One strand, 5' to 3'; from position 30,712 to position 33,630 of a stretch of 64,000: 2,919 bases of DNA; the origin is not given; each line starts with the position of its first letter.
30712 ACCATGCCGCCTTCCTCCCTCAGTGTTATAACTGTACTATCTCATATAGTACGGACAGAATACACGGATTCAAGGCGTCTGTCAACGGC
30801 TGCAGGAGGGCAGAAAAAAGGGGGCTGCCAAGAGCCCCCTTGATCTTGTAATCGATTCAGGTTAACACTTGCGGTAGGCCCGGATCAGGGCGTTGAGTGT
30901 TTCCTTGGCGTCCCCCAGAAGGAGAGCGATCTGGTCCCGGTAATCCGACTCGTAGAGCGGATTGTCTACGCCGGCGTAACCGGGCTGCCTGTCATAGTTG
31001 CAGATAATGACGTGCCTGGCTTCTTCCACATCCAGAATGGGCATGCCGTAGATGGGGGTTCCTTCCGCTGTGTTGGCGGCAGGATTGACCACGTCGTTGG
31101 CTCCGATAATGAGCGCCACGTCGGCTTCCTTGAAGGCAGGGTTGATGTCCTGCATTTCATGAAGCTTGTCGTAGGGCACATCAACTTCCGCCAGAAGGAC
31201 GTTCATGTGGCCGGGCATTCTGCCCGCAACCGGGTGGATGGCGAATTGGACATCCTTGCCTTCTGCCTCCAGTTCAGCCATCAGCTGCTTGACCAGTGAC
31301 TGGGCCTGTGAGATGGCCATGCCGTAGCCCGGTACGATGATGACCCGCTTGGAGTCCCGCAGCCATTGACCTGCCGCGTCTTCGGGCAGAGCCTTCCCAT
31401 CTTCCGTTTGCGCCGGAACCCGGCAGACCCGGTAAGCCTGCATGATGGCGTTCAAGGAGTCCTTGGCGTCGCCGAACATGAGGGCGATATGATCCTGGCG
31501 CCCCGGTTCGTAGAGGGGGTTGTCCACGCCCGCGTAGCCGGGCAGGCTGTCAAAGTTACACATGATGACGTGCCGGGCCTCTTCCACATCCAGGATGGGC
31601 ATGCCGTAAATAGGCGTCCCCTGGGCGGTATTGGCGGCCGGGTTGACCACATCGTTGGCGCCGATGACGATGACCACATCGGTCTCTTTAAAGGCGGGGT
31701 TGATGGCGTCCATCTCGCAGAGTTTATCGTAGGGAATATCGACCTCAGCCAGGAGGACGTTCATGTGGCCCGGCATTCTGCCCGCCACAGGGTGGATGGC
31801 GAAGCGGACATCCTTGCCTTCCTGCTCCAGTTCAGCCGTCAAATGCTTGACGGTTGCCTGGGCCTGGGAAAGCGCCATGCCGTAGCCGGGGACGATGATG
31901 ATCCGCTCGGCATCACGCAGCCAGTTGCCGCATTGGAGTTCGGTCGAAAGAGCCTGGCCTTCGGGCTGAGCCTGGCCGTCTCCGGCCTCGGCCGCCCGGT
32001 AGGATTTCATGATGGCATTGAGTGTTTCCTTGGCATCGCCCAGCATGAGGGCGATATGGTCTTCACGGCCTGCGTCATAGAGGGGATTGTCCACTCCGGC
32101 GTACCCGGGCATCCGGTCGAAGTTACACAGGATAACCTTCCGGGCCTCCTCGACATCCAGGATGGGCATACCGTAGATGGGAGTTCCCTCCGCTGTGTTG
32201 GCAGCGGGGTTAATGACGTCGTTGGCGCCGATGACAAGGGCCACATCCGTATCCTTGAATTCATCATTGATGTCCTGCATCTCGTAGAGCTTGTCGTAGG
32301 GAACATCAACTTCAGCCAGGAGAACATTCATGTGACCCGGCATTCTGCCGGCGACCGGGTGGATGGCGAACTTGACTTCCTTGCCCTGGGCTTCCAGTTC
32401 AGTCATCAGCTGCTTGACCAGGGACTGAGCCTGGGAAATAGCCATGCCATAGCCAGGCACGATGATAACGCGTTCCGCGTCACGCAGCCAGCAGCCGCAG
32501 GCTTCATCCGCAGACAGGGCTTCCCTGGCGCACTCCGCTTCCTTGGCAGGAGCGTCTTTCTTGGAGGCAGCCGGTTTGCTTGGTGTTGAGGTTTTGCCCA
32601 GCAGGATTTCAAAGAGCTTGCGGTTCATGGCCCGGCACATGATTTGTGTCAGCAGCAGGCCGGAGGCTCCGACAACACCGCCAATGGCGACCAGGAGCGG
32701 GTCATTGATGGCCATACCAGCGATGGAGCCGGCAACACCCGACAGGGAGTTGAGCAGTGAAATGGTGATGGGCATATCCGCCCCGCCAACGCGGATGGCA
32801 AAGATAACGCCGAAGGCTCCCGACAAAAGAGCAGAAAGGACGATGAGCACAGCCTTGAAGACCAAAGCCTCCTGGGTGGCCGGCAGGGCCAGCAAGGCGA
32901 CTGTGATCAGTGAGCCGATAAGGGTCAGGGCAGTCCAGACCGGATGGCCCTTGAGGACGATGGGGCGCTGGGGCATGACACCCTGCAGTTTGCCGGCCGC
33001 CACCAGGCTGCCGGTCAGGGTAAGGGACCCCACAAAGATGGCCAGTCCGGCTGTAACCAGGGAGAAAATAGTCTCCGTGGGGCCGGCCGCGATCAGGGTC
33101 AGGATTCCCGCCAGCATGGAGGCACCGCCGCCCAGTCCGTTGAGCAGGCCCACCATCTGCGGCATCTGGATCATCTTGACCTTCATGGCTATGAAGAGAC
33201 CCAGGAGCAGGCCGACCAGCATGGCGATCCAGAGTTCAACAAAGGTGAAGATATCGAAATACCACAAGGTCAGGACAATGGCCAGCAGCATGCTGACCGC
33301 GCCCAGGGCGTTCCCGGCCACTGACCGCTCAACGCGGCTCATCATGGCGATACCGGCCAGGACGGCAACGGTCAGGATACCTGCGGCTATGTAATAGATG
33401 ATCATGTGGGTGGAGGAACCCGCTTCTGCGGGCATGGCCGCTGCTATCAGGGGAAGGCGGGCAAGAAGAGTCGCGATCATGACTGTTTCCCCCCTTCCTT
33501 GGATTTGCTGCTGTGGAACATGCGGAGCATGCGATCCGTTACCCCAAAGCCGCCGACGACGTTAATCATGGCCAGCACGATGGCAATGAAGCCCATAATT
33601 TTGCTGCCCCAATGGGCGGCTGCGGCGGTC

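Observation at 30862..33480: PntB with three tandem NADP(H)-binding dIII domains on one membrane domain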

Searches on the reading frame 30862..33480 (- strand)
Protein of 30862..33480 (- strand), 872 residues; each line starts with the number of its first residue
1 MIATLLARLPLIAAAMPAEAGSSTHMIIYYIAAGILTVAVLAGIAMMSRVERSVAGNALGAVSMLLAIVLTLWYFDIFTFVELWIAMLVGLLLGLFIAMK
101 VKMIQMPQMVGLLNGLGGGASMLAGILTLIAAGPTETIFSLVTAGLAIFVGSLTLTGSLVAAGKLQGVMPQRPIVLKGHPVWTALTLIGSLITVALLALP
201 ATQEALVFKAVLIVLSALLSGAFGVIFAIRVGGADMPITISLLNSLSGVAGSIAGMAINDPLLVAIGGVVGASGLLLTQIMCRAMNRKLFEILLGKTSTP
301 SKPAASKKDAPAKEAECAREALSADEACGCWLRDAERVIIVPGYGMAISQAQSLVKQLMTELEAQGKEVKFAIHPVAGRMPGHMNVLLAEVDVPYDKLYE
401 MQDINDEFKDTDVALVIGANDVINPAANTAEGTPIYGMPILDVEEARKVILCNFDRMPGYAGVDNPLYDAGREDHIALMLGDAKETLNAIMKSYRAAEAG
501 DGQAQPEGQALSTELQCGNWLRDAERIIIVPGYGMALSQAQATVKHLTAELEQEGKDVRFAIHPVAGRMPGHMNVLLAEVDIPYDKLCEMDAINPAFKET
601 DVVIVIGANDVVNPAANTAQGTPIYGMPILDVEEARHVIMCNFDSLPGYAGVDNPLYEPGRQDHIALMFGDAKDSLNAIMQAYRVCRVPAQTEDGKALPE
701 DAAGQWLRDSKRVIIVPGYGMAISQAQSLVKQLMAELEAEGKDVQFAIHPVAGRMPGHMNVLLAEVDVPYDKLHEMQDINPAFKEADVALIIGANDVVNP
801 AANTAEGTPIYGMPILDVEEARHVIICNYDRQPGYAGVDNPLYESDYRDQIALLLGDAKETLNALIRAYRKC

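Call 3: search_protein_families(library=pfam, proteins=[window:30862-33480:-], max_evalue=0.01)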
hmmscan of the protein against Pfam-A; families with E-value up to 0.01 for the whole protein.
window:30862-33480:- (872 aa): 3 families
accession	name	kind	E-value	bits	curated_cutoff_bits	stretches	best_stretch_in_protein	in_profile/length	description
PF02233.22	PNTB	-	0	1047.1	31.7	3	35-492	7-455/456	NAD(P) transhydrogenase beta subunit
PF00205.28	TPP_enzyme_M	-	2.6e-10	40.6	30.4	0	703-795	4-87/137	Thiamine pyrophosphate enzyme, central domain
PF16822.11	ALGX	-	0.00047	20.3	26.5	0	705-759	7-61/268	SGNH hydrolase-like domain, acetyltransferase AlgX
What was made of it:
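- Checked: Pfam PF02233 (PNTB) matches in three stretches (call 3).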

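Call 8: find_homologous_proteins(query=window:30862-33480:-, max_evalue=1e-10)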
Query window:30862-33480:- (872 aa): 8000 proteins with E <= 1e-10 among 8000 candidates; the best 120 are listed.
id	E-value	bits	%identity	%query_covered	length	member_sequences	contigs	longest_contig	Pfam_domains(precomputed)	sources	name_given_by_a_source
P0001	0.0e+0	2095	58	70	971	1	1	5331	PF02233.23,PF14232.12,PF00766.26,PF03646.21,PF16822.12,PF00205.29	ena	-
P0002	0.0e+0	1967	64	99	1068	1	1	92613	PF02233.23,PF11872.14,PF00205.29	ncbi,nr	ncbi:MAG: NAD(P)(+) transhydrogenase (Re/Si-specific) subunit beta [Eubacteriales bacterium]|nr:NAD(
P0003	0.0e+0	1918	100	100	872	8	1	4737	PF02233.23,PF00205.29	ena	-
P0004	0.0e+0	1896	64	98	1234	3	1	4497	PF02233.23,PF11872.14,PF08725.17,PF00205.29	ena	-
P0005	0.0e+0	1708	55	97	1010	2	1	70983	PF02233.23,PF13277.12,PF00205.29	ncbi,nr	ncbi:MAG: NAD(P)(+) transhydrogenase (Re/Si-specific) subunit beta [Firmicutes bacterium]|nr:NAD(P)(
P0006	0.0e+0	1675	56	96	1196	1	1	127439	PF02233.23,PF00766.26,PF19792.5,PF00235.26,PF00205.29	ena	-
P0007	0.0e+0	1669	57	96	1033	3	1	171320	PF02764.20,PF02233.23,PF00766.26,PF00205.29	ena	-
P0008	0.0e+0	1658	55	97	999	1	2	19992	PF02233.23,PF00766.26,PF00205.29,PF12687.13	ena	-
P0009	0.0e+0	1608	57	95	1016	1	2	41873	PF02233.23,PF00766.26,PF00205.29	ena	-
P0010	0.0e+0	1604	56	95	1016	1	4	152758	PF02233.23,PF00766.26,PF00205.29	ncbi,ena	-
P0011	0.0e+0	1604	82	100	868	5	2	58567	PF02233.23,PF00205.29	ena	-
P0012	0.0e+0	1604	56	95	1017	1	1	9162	PF02233.23,PF00766.26,PF00205.29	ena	-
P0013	0.0e+0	1603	56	95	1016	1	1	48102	PF02233.23,PF00766.26,PF00205.29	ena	-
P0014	0.0e+0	1603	56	95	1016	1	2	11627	PF02233.23,PF00766.26,PF00205.29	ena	-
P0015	0.0e+0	1602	56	95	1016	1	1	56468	PF02233.23,PF00766.26,PF00205.29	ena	-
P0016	0.0e+0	1601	56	95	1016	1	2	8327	PF02233.23,PF00766.26,PF00205.29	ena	-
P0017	0.0e+0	1600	56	95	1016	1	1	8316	PF02233.23,PF00766.26,PF00205.29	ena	-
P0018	0.0e+0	1599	56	95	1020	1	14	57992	PF02233.23,PF00766.26,PF00205.29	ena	-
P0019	0.0e+0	1599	56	95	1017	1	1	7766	PF02233.23,PF00766.26,PF00205.29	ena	-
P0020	0.0e+0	1599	56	95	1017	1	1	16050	PF02233.23,PF00766.26,PF00205.29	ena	-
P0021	0.0e+0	1598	56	95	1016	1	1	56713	PF02233.23,PF00766.26,PF00205.29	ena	-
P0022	0.0e+0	1598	56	95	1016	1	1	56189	PF02233.23,PF00766.26,PF00205.29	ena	-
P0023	0.0e+0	1595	55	95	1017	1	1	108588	PF02233.23,PF00766.26,PF00205.29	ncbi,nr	ncbi:NAD(P)(+) transhydrogenase (Re/Si-specific) subunit beta [uncultured Porphyromonas sp.]|nr:NAD(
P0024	0.0e+0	1594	55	95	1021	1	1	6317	PF02233.23,PF00766.26,PF00205.29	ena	-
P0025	0.0e+0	1594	56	95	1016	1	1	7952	PF02233.23,PF00205.29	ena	-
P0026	0.0e+0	1592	56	94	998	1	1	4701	PF02233.23,PF00766.26,PF00205.29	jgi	-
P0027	0.0e+0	1584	55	96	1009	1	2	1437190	PF02233.23,PF00766.26,PF00205.29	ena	-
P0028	0.0e+0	1569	55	96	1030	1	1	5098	PF22306.2,PF02233.23,PF14232.12,PF00766.26,PF00205.29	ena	-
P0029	0.0e+0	1566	53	97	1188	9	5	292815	PF02233.23,PF00766.26,PF03646.21,PF19792.5,PF00205.29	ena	-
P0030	0.0e+0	1553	80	100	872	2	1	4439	PF02233.23,PF00205.29,PF13213.12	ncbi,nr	ncbi:MAG: NAD(P)(+) transhydrogenase (Re/Si-specific) subunit beta [Clostridiaceae bacterium]|nr:NAD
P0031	0.0e+0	1547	52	96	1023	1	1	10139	PF02233.23,PF00766.26,PF00205.29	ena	-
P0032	0.0e+0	1546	80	100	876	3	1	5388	PF02233.23,PF00205.29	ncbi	-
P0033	0.0e+0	1543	52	96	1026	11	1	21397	PF02233.23,PF00766.26,PF00205.29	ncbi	-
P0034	0.0e+0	1541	53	92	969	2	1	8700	PF02233.23,PF00766.26,PF00205.29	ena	-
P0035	0.0e+0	1539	51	96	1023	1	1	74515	PF02233.23,PF00766.26,PF00205.29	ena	-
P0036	0.0e+0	1538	52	96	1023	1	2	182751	PF02233.23,PF00766.26,PF00205.29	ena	-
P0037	0.0e+0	1535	51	96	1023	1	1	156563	PF02233.23,PF00205.29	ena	-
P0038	0.0e+0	1517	78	98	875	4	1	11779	PF02233.23,PF00205.29,PF13213.12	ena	-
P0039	0.0e+0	1512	78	100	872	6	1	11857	PF02233.23,PF00205.29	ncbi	-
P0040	0.0e+0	1507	52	94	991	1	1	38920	PF02233.23,PF13277.12,PF03756.20,PF00205.29,PF12687.13,PF00657.29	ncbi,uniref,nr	ncbi:NAD(P)(+) transhydrogenase (Re/Si-specific) subunit beta [Anaerococcus sp. AGMB09787]|uniref:NA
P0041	0.0e+0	1506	52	96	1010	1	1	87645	PF02233.23,PF08886.17,PF00205.29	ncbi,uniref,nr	ncbi:MAG: NAD synthetase [Desulfovibrio sp. MES5]|uniref:NAD(P)(+) transhydrogenase (Re/Si-specific)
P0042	0.0e+0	1493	78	100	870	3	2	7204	PF02233.23,PF00205.29,PF13213.12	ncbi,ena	-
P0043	0.0e+0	1486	53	95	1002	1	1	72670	PF02233.23,PF00205.29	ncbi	-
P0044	0.0e+0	1483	77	99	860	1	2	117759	PF02233.23,PF00205.29,PF13213.12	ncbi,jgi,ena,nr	ncbi:MAG: NAD(P)(+) transhydrogenase (Re/Si-specific) subunit beta [Clostridiaceae bacterium]|nr:NAD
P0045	0.0e+0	1482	77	99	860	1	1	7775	PF02233.23,PF00205.29,PF13213.12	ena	-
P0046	0.0e+0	1481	77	99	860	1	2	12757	PF02233.23,PF00205.29,PF13213.12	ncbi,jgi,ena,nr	ncbi:MAG: NAD(P)(+) transhydrogenase (Re/Si-specific) subunit beta [Clostridiales bacterium]|nr:NAD(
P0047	0.0e+0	1481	78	99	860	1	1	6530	PF02233.23,PF00205.29,PF13213.12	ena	-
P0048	0.0e+0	1480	79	98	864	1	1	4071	PF02233.23,PF00205.29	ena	-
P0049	0.0e+0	1480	77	99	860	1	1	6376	PF02233.23,PF00205.29,PF13213.12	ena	-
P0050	0.0e+0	1478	77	99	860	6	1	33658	PF02233.23,PF00205.29,PF13213.12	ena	-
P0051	0.0e+0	1476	77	99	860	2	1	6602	PF02233.23,PF00205.29,PF13213.12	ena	-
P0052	0.0e+0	1475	77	99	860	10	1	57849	PF02233.23,PF00205.29,PF13213.12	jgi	-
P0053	0.0e+0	1471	76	100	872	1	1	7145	PF02233.23,PF00205.29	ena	-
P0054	0.0e+0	1471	77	100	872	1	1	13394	PF02233.23,PF00205.29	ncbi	-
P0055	0.0e+0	1458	57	97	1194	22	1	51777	PF02233.23,PF00766.26,PF00205.29,PF24627.2,PF16317.12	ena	-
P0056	0.0e+0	1437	75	99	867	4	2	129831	PF02233.23,PF00205.29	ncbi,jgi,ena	-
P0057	0.0e+0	1430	58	92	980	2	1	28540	PF02233.23,PF00205.29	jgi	-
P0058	0.0e+0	1414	74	99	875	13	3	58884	PF02233.23,PF13791.12,PF00205.29,PF13213.12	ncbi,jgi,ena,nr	ncbi:MAG: NAD(P)(+) transhydrogenase (Re/Si-specific) subunit beta [Clostridiaceae bacterium]|nr:NAD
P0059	0.0e+0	1410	74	99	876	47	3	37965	PF02233.23,PF13791.12,PF00205.29,PF13213.12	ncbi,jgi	ncbi:MAG: NAD(P)(+) transhydrogenase (Re/Si-specific) subunit beta [Saccharofermentanales bacterium]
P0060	0.0e+0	1400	73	99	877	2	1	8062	PF02233.23,PF00205.29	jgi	jgi:NAD(P) transhydrogenase subunit beta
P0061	0.0e+0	1400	72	99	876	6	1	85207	PF02233.23,PF13791.12,PF00205.29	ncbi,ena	-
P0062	0.0e+0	1386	72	98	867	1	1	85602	PF02233.23,PF13791.12,PF00205.29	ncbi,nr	ncbi:MAG TPA: NAD(P)(+) transhydrogenase (Re/Si-specific) subunit beta [Clostridiaceae bacterium]|nr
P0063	0.0e+0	1374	56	97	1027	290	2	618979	PF02843.23,PF02233.23,PF00766.26,PF00205.29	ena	-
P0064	0.0e+0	1367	53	97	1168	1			PF02233.23,PF00766.26,PF09036.16,PF00205.29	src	-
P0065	0.0e+0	1362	57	94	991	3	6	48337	PF02233.23,PF00766.26,PF00205.29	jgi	jgi:NAD(P) transhydrogenase subunit beta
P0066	0.0e+0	1359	59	100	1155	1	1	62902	PF02233.23,PF00205.29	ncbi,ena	-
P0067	0.0e+0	1358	53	94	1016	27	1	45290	PF25316.2,PF02233.23,PF00766.26,PF00205.29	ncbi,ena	-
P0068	0.0e+0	1339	53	97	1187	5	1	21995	PF02233.23,PF00766.26,PF19792.5,PF00205.29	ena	-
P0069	0.0e+0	1338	60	96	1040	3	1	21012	PF28079.1,PF02233.23,PF03646.21,PF10393.15,PF00205.29,PF05055.18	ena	-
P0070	0.0e+0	1335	52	95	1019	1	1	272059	PF02233.23,PF00766.26,PF00205.29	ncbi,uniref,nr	ncbi:NAD(P)(+) transhydrogenase (Re/Si-specific) subunit beta [Desulfovibrio sp.]|uniref:NAD(P)(+) t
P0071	0.0e+0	1331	52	95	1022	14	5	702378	PF02233.23,PF00766.26,PF00205.29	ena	-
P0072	0.0e+0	1321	52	95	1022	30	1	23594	PF02233.23,PF00766.26,PF00205.29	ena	-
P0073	0.0e+0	1320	53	96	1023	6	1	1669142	PF02233.23,PF00205.29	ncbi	ncbi:MAG: NAD-dependent protein deacylase sirtuin-5, mitochondrial [Desulfovibrio sp.]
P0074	0.0e+0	1309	52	96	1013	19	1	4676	PF02233.23,PF00205.29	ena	-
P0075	0.0e+0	1307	52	96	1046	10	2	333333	PF02233.23,PF01022.27,PF00766.26,PF00205.29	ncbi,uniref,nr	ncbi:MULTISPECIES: NAD(P)(+) transhydrogenase (Re/Si-specific) subunit beta [unclassified Desulfovib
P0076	0.0e+0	1300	52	96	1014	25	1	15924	PF02233.23,PF00205.29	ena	-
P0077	0.0e+0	1258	67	97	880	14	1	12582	PF02233.23,PF00205.29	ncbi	-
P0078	0.0e+0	1253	58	97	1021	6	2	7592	PF02233.23,PF00205.29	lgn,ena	-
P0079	0.0e+0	1246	76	86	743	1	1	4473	PF02233.23,PF00205.29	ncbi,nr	ncbi:MAG: NAD(P)(+) transhydrogenase (Re/Si-specific) subunit beta, partial [Eubacteriales bacterium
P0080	0.0e+0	1242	56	97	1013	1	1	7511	PF02233.23,PF00766.26,PF00205.29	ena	-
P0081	0.0e+0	1241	56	97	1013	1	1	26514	PF02233.23,PF00766.26,PF00205.29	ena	-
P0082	0.0e+0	1230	65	99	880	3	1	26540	PF02233.23,PF00205.29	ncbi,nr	ncbi:MAG: NAD(P)(+) transhydrogenase (Re/Si-specific) subunit beta [Eubacteriales bacterium]|nr:NAD(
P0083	0.0e+0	1228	56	97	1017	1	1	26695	PF02233.23,PF01442.24,PF00766.26,PF00205.29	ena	-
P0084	0.0e+0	1226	57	97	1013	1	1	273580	PF02233.23,PF01442.24,PF00766.26,PF00205.29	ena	-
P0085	0.0e+0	1224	57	96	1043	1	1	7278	PF04811.22,PF02233.23,PF14232.12,PF00766.26,PF00205.29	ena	-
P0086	0.0e+0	1223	56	97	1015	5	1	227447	PF02233.23,PF00766.26,PF19792.5,PF00205.29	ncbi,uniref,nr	ncbi:NAD(P)(+) transhydrogenase (Re/Si-specific) subunit beta [Dysgonomonas massiliensis]|uniref:NAD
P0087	0.0e+0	1205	57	95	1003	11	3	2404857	PF02233.23,PF00766.26,PF16822.12,PF16352.11,PF00205.29,PF00657.29,PF21799.3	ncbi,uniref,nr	ncbi:NAD(P)(+) transhydrogenase (Re/Si-specific) subunit beta [Porphyromonas cangingivalis]|uniref:p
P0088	0.0e+0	1205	57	96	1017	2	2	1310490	PF02233.23,PF00766.26,PF00205.29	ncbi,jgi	ncbi:MAG: NAD(P)(+) transhydrogenase (Re/Si-specific) subunit beta [Bacillota bacterium]|jgi:NAD/NAD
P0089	0.0e+0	1203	56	96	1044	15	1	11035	PF02233.23,PF00766.26,PF00205.29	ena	-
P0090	0.0e+0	1199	55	96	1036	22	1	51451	PF02233.23,PF00766.26,PF00205.29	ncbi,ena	-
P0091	0.0e+0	1197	56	96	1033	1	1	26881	PF20216.4,PF02233.23,PF02552.23,PF00205.29,PF16317.12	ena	-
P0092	0.0e+0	1197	56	96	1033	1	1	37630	PF20216.4,PF02233.23,PF02552.23,PF00205.29,PF16317.12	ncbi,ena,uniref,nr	ncbi:NAD(P)(+) transhydrogenase (Re/Si-specific) subunit beta [Porphyromonas uenonis]|uniref:NAD(P)(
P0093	0.0e+0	1195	55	97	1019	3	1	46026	PF02843.23,PF02233.23,PF00766.26,PF08725.17,PF00205.29,PF12687.13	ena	-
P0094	0.0e+0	1193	56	96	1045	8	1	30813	PF02233.23,PF02552.23,PF19792.5,PF00205.29,PF16317.12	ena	-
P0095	0.0e+0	1188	56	96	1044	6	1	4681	PF02233.23,PF14232.12,PF00205.29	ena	-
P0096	0.0e+0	1188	56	96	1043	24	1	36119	PF02233.23,PF19792.5,PF00205.29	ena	-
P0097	0.0e+0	1187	55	96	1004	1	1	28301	PF02233.23,PF22230.2,PF15725.10,PF00205.29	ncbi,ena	-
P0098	0.0e+0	1186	56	96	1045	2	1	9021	PF02233.23,PF14232.12,PF00766.26,PF00205.29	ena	-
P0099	0.0e+0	1183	56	96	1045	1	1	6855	PF02233.23,PF01022.27,PF00766.26,PF00205.29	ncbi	-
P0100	0.0e+0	1182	56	96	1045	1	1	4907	PF02233.23,PF00766.26,PF00205.29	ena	-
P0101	0.0e+0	1179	54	97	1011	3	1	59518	PF02233.23,PF00766.26,PF00205.29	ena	-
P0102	0.0e+0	1179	56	96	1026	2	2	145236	PF02843.23,PF02233.23,PF00766.26,PF00205.29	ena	-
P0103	0.0e+0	1178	56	97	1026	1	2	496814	PF02843.23,PF02233.23,PF00766.26,PF00205.29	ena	-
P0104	0.0e+0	1177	65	97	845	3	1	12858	PF02233.23,PF00205.29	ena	-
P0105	0.0e+0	1176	56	97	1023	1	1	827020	PF02843.23,PF02233.23,PF00766.26,PF00205.29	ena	-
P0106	0.0e+0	1176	55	97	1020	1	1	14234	PF02233.23,PF14232.12,PF00766.26,PF16822.12,PF00205.29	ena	-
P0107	0.0e+0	1173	65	97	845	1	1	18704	PF02233.23,PF00205.29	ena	-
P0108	0.0e+0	1171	56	96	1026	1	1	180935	PF02843.23,PF02233.23,PF00205.29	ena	-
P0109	0.0e+0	1168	56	95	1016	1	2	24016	PF02233.23,PF00766.26,PF00205.29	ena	-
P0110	0.0e+0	1168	55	97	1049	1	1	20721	PF02233.23,PF00766.26,PF00205.29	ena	-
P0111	0.0e+0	1168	57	61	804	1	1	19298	PF02233.23,PF00766.26,PF10938.14,PF00205.29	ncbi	ncbi:MAG: NAD(P)(+) transhydrogenase (Re/Si-specific) subunit beta, partial [Desulfovibrio fairfield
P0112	0.0e+0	1168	56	95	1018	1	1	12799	PF02233.23,PF00766.26,PF00205.29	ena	-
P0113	0.0e+0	1168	55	97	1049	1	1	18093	PF02233.23,PF00766.26,PF00205.29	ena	-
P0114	0.0e+0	1167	56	95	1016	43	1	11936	PF02233.23,PF00766.26,PF00205.29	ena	-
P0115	0.0e+0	1166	56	97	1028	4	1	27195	PF02843.23,PF02233.23,PF00766.26,PF00205.29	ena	-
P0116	0.0e+0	1166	55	97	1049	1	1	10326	PF02233.23,PF00766.26,PF00205.29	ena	-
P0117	0.0e+0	1166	56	95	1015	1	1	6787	PF02233.23,PF00766.26,PF00205.29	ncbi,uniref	ncbi:NAD(P)(+) transhydrogenase (Re/Si-specific) subunit beta [Porphyromonas bennonis]|uniref:NAD(P)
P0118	0.0e+0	1166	55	97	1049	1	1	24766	PF02233.23,PF00766.26,PF00205.29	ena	-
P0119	0.0e+0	1166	56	95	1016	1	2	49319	PF02233.23,PF00766.26,PF00205.29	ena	-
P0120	0.0e+0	1166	56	95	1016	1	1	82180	PF02233.23,PF00766.26,PF00205.29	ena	-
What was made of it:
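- Homologues occur in many assemblies, including megabase-scale contigs (call 8).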

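Call 19: search_solved_structures(query=window:30862-33480:-, max_evalue=0.00001, show_alignments=0)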
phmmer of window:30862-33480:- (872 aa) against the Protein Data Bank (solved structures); distinct sequences matched with E-value up to 0.00001: 16.
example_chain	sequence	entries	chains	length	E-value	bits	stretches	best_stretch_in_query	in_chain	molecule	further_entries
9l76_C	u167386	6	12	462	1.2e-91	311.5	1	29-493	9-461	NAD(P) transhydrogenase subunit beta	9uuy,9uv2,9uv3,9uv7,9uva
4o9u_B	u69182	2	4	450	2.3e-89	303.9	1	34-493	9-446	NAD(P) transhydrogenase subunit beta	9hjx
6qti_A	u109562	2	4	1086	3.1e-78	267.1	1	28-495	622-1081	Nicotinamide nucleotide transhydrogenase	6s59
6que_A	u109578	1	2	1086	3.1e-78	267.1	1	28-495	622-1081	Nicotinamide nucleotide transhydrogenase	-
1e3t_A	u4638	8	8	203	1.6e-53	185.4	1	285-492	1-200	NICOTINAMIDE NUCLEOTIDE TRANSHYDROGENASE (SUBUNIT BETA) | PROTON-TRANSLOCATING NICOTINAMIDE NUCLEOTIDE TRANSHYDROGENASE SUBUNIT PNTB | NAD(P) transhydrogenase s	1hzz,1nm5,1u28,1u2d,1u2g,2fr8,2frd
4j16_C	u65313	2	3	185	9.4e-53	182.9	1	700-871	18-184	NAD(P) transhydrogenase subunit beta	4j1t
2fsv_C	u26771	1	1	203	2e-52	181.7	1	285-492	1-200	NAD(P) transhydrogenase subunit beta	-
1ptj_C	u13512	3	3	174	2.1e-52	181.7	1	700-868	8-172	NAD(P) transhydrogenase subunit beta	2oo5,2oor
1pno_A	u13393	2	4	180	2.2e-52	181.6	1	700-868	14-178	NAD(P) transhydrogenase subunit beta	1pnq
1xlt_C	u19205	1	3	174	2.4e-52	181.5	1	700-868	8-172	NAD(P) transhydrogenase subunit beta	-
2bru_C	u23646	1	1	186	1.6e-49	172.1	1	323-493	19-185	NAD(P) TRANSHYDROGENASE SUBUNIT BETA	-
1djl_A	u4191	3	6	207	2.8e-45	158.2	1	285-495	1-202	TRANSHYDROGENASE DIII | NAD(P) transhydrogenase, mitochondrial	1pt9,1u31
1d4o_A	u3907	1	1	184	3.1e-44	154.7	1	325-495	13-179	NADP(H) TRANSHYDROGENASE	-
4o9p_D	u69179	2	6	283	7.2e-34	120.4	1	34-297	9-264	NAD(P) transhydrogenase subunit beta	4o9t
4o93_B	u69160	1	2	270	2.2e-32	115.5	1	34-293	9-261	NAD(P) transhydrogenase subunit beta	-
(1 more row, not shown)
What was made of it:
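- On PntAB membrane transhydrogenase (EC 7.1.1.1): All 16 distinct solved sequences that match have a single dIII (call 19).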
